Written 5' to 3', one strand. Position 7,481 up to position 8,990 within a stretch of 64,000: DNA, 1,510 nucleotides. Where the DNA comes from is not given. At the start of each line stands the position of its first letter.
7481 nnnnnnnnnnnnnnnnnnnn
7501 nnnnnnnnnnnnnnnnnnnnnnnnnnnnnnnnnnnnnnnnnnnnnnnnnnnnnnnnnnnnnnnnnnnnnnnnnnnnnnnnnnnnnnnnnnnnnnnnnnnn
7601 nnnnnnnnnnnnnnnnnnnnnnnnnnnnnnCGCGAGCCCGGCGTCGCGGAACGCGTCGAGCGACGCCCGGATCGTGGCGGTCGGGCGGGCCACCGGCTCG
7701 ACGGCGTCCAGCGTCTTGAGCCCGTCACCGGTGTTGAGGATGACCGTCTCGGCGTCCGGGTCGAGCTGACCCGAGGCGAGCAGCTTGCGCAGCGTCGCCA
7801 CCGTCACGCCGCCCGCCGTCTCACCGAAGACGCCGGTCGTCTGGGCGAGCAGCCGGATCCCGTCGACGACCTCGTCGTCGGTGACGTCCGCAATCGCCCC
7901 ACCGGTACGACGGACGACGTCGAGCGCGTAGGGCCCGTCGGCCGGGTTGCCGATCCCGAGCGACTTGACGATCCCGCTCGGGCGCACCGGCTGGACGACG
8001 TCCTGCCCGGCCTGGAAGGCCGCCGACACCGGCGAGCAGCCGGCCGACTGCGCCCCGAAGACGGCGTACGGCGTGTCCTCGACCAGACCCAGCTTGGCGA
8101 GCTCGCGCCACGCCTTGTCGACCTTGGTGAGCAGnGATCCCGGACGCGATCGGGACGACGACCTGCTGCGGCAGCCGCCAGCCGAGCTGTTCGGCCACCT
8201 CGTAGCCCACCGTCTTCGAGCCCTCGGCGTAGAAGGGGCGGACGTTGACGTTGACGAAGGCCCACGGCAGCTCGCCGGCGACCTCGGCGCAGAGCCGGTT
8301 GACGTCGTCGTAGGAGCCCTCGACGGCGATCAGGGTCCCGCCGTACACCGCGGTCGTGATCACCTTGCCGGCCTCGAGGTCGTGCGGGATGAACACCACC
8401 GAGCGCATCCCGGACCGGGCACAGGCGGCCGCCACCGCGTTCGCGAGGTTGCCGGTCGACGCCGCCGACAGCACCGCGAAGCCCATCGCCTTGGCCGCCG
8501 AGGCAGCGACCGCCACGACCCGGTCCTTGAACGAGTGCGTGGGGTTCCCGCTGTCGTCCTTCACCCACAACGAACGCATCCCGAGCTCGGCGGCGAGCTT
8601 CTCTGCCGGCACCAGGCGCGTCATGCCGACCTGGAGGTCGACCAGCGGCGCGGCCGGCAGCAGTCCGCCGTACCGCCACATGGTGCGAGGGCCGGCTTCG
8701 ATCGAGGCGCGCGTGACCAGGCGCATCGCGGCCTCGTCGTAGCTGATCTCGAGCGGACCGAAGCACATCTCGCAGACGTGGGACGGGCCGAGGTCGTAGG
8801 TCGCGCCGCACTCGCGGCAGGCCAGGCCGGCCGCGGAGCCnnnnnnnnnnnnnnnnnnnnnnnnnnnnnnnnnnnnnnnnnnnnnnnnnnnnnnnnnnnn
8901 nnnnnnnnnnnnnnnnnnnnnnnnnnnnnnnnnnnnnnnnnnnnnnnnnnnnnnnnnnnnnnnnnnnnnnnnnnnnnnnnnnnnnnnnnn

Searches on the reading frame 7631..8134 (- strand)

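Call 86: search_protein_families(library=pfam, proteins=[window:7631-8134:-], max_evalue=0.001)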
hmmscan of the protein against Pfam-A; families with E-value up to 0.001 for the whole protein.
seq(168 aa): 1 family
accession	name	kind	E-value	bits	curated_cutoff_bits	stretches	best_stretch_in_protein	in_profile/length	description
PF00291.31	PALP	-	1e-19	71.4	35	1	24-136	186-295/295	Pyridoxal-phosphate dependent enzyme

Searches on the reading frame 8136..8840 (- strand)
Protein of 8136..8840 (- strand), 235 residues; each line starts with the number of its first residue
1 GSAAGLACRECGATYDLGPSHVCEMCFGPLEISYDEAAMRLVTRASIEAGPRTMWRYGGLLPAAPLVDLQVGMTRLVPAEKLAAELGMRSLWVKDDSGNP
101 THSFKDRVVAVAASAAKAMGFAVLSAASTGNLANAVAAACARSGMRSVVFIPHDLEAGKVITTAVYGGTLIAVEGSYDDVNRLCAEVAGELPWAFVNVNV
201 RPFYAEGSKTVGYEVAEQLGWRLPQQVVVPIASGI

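Call 86: search_protein_families(library=pfam, proteins=[window:8136-8840:-], max_evalue=0.001)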
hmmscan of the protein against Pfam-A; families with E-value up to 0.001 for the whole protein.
seq(235 aa): 2 families
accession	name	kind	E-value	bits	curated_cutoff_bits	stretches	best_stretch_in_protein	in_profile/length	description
PF00291.31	PALP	-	6.6e-41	141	35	1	68-234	2-168/295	Pyridoxal-phosphate dependent enzyme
PF05810.19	NinF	-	0.00082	19.7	27.5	0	8-31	2-25/25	NinF protein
